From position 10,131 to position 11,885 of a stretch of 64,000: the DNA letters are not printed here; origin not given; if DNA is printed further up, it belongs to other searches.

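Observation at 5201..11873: Hybrid meta-cleavage operon: HpaB-type oxygenase substituted for MhpA, followed by LLM and a fused double ACAD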

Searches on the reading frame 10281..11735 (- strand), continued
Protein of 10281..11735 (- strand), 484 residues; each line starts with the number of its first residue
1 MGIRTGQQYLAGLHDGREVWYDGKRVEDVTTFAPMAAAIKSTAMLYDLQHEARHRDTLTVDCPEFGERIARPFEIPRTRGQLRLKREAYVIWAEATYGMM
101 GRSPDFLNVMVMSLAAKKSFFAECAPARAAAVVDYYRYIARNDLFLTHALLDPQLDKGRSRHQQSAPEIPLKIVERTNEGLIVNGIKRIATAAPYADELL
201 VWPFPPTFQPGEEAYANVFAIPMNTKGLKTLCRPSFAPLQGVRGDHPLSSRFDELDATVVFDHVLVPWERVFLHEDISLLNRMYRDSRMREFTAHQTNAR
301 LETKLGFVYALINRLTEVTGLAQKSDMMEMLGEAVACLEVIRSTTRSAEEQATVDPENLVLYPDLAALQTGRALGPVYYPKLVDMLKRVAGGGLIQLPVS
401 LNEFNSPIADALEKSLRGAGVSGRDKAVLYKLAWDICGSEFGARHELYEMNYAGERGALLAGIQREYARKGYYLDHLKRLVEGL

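Call 33: search_solved_structures(query=window:10281-11735:-, max_evalue=1e-60, show_alignments=4)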
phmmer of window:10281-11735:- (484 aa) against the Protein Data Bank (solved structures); distinct sequences matched with E-value up to 1e-60: 7.
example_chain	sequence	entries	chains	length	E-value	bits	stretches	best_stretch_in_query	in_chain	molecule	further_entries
2yyg_A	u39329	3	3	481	6.2e-96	325.3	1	4-471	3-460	4-hydroxyphenylacetate-3-hydroxylase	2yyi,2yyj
2yyk_A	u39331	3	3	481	2e-95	323.6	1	4-470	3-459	4-hydroxyphenylacetate-3-hydroxylase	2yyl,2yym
9lft_A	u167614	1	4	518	7.5e-89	301.9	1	4-456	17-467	4-Hydroxyphenylacetate-3-monooxygenase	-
6b1b_A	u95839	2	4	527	1.5e-74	254.8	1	5-468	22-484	4-hydroxyphenylacetate 3-monooxygenase, oxygenase subunit | 4-hydroxyphenylacetate 3-monooxygenase oxygenase component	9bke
6qyh_A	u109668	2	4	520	1.6e-74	254.7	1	5-468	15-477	4-hydroxyphenylacetate 3-monooxygenase oxygenase component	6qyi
6eb0_A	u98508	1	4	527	1.7e-74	254.6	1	5-468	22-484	4-hydroxyphenylacetate 3-monooxygenase, oxygenase subunit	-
4oo2_A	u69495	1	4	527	8.1e-67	229.3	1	5-456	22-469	Chlorophenol-4-monooxygenase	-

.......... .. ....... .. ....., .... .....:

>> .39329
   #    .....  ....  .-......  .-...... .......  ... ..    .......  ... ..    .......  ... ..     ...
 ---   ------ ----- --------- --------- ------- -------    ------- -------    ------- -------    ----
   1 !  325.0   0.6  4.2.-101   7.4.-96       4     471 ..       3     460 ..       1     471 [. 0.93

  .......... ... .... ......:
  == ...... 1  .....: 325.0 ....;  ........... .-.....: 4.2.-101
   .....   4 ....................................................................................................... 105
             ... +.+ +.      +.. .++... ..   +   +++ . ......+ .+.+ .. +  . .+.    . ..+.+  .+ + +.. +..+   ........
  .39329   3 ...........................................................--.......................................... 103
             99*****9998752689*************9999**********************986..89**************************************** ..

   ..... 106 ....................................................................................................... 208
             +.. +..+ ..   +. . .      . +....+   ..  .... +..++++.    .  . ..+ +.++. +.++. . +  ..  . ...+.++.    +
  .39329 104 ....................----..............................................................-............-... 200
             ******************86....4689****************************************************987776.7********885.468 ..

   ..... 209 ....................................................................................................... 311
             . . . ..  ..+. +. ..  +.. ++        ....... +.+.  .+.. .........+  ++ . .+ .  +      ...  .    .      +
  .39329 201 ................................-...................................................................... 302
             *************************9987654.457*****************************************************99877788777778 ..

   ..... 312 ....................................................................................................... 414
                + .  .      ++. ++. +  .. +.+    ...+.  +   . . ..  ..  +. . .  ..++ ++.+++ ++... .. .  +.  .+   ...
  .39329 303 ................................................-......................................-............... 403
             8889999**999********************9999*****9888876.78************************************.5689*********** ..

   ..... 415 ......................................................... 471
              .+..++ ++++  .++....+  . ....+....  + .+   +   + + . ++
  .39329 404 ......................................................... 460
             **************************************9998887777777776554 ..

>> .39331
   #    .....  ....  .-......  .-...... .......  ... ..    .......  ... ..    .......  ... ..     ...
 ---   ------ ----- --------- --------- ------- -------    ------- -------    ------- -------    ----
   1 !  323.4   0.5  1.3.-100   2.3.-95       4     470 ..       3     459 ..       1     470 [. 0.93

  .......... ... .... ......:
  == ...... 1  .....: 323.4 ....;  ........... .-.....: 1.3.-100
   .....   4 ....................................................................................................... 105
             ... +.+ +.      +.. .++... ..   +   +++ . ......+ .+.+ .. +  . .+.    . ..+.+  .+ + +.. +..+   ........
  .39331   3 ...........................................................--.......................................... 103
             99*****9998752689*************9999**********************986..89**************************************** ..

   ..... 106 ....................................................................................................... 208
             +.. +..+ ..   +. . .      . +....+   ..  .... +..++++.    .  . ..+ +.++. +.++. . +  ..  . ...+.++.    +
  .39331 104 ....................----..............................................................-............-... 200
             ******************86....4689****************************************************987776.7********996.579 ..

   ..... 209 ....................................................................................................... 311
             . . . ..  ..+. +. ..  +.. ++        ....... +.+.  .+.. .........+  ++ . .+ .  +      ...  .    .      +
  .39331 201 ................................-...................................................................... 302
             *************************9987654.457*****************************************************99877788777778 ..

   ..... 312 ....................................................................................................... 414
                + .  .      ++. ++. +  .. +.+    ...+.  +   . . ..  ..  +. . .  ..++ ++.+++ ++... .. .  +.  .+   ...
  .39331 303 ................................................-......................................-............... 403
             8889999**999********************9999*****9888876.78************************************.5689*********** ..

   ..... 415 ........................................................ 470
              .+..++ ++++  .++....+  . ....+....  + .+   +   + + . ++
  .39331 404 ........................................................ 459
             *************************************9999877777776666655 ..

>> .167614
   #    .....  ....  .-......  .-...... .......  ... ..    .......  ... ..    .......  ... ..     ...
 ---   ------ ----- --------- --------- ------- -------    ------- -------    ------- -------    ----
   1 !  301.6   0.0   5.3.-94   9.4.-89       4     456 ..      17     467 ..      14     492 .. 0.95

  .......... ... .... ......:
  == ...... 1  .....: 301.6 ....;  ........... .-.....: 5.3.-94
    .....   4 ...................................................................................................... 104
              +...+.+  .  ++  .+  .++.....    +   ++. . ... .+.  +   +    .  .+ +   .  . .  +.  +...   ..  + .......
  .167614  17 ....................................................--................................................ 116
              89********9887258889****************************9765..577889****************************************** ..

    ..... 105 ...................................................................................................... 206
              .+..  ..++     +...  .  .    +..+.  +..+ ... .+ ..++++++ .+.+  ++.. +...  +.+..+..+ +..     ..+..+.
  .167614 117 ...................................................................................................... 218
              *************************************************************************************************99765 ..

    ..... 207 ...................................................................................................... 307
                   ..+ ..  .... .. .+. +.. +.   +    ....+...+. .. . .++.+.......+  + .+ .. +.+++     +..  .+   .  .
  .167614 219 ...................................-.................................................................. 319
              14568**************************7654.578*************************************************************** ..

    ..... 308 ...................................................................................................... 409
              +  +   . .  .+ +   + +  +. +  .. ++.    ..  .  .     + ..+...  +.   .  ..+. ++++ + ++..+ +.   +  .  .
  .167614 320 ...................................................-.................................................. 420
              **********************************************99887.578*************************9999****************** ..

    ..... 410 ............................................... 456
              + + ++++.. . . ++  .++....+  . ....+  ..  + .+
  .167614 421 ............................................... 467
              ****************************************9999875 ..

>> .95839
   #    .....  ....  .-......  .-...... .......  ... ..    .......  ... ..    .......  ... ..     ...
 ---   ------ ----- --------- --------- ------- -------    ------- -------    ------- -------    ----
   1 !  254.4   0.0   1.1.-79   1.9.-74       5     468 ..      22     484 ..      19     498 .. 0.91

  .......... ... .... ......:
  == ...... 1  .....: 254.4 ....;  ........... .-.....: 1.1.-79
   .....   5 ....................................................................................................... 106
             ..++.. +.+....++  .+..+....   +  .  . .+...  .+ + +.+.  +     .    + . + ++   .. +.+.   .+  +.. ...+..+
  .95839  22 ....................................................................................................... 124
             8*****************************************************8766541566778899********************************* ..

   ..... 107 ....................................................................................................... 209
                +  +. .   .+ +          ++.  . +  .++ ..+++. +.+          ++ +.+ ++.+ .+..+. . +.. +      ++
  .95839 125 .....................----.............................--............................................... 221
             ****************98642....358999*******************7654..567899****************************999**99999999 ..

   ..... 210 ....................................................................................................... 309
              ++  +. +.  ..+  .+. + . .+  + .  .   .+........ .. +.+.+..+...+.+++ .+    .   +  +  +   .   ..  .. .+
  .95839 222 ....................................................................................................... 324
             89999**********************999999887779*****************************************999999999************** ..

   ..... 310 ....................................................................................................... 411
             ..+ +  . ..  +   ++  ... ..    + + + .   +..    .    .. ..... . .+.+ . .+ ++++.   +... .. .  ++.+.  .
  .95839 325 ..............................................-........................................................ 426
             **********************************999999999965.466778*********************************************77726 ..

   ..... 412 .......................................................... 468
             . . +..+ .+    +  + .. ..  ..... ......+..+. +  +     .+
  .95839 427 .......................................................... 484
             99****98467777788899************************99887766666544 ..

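Call 49: search_protein_families(library=pfam, proteins=[L060:13368-14648:+, L060:14659-15543:+, L060:15557-17095:+, L060:17222-18073:+, L046:13814-15061:+, L046:15080-16834:+, L046:16876-17367:+, L046:17377-18747:+, L019:13434-14765:+, L016:12437-13723:+], max_evalue=0.0001)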
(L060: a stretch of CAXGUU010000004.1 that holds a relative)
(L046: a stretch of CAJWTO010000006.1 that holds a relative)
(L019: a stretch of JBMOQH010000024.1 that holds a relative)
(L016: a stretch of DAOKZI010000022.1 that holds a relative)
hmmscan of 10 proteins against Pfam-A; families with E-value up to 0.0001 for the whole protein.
L060:13368-14648:+ (426 aa): 2 families
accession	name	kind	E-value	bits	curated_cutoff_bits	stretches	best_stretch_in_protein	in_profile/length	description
PF07690.21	MFS_1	-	2.1e-37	129.3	33.4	2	35-264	3-222/347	Major Facilitator Superfamily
PF06779.20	MFS_4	-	3.2e-31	109.4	26.3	1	40-414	5-362/364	Uncharacterised MFS-type transporter YbfB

L060:14659-15543:+ (294 aa): 1 family
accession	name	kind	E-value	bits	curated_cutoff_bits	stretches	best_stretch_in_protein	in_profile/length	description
PF00296.26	Bac_luciferase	-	2e-19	70.5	27.9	1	21-262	23-309/314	Luciferase-like monooxygenase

L060:15557-17095:+ (512 aa): 1 family
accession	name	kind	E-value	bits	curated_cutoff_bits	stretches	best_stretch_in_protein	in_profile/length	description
PF01425.27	Amidase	-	1.4e-83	281.9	27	1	66-492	1-444/445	Amidase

L060:17222-18073:+ (283 aa): 0 families

L046:13814-15061:+ (415 aa): 5 families
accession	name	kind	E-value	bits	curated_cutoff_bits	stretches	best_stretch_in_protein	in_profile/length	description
PF22691.2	Thiolase_C_1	-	1.8e-36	125.5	28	1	278-402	12-135/144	Thiolase C-terminal domain-like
PF00108.29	Thiolase_N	-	3.3e-23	82.8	26.4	1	7-210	1-193/260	Thiolase, N-terminal domain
PF00109.32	ketoacyl-synt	-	4.3e-10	40.1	20.8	1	62-156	149-237/252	Beta-ketoacyl synthase, N-terminal domain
PF02803.24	Thiolase_C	-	9.9e-08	32.1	27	1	286-389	24-109/123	Thiolase, C-terminal domain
PF08545.16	ACP_syn_III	-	4e-05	23.9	24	0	85-120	3-38/80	3-Oxoacyl-[acyl-carrier-protein (ACP)] synthase III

L046:15080-16834:+ (584 aa): 2 families
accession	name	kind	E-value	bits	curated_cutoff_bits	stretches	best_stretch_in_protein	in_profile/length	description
PF01326.24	PPDK_N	-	2.3e-43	149.2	27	3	90-278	97-227/328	Pyruvate phosphate dikinase, AMP/ATP-binding domain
PF00391.29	PEP-utilizers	-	3.6e-21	75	23.1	1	404-471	5-72/72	PEP-utilising enzyme, mobile domain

L046:16876-17367:+ (163 aa): 1 family
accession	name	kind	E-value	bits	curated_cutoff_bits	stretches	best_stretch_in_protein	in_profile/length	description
PF00364.28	Biotin_lipoyl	-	4.7e-18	65.2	22.1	1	87-160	2-73/73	Biotin-requiring enzyme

L046:17377-18747:+ (456 aa): 5 families
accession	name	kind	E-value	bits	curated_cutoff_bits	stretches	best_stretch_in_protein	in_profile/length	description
PF02786.22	CPSase_L_D2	-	4.2e-69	232.7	19.8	1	116-321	1-207/211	Carbamoyl-phosphate synthase L chain, ATP binding domain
PF00289.28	Biotin_carb_N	-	2.8e-40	137.7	25.5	1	3-111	2-110/110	Biotin carboxylase, N-terminal domain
PF02785.25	Biotin_carb_C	-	2.1e-37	128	32.4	1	338-445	1-108/108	Biotin carboxylase C-terminal domain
PF02222.28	ATP-grasp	-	1.6e-10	41.4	27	1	132-293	10-162/179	ATP-grasp domain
PF07478.18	Dala_Dala_lig_C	-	2.1e-08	34.3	24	1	148-292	32-174/204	D-ala D-ala ligase C-terminus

L019:13434-14765:+ (443 aa): 2 families
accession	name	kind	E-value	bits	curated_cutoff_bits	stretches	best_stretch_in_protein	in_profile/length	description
PF00355.32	Rieske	-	2.9e-17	62.8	20.3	1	45-124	1-78/88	Rieske [2Fe-2S] domain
PF00848.25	Ring_hydroxyl_A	-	3.3e-08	34.1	24.9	1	255-391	54-182/208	Ring hydroxylating alpha subunit (catalytic domain)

L016:12437-13723:+ (428 aa): 1 family
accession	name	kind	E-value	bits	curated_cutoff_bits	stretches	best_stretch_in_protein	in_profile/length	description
PF01717.24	Meth_synt_2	-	8.1e-31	107.9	21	2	159-384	90-306/324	Cobalamin-independent synthase, Catalytic domain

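Call 60: search_protein_representatives(protein=window:10281-11735:-)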
Query: 484 residues. Proteins with E-value up to 0.001 (for the whole library): 3834; up to 1e-10: 1623; up to 1e-30: 381. The best 150 are listed.
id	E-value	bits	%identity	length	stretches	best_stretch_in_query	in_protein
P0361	7.3e-144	496.5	47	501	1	4-480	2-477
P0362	3.3e-109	382.2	40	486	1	1-468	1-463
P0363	4.4e-102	358.8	40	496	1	1-469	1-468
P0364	9.9e-101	354.3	71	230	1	255-479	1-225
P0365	1.7e-97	343.6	39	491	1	1-470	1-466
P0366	2.9e-96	339.6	40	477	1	1-480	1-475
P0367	1.0e-95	337.8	38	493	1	1-460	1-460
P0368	1.0e-94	334.5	39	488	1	1-469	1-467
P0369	1.2e-93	330.9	41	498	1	3-457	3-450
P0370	2.6e-92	326.6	37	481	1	4-466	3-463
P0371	5.4e-91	322.2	54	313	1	1-279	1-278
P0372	2.3e-90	320.1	38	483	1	1-484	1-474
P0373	2.9e-90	319.8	39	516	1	1-471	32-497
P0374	1.5e-89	317.5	36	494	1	5-469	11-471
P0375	2.0e-89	317.0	42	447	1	30-410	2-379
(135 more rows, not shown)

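Call 62: find_encoding_contigs(protein=P0361, flank=8000, max_places=3)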
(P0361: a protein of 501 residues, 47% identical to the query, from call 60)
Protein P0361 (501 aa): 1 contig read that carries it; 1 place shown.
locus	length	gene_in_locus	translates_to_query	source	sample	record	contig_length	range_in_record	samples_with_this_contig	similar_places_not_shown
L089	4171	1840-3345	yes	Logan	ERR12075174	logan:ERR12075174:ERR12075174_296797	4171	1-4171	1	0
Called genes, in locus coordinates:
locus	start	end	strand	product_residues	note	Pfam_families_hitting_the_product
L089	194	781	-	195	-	PF01613:Flavin_Reduct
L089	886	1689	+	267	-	PF09339:HTH_IclR, PF01614:IclR_C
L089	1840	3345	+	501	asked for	PF11794:HpaB_N, PF03241:HpaB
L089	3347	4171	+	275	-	?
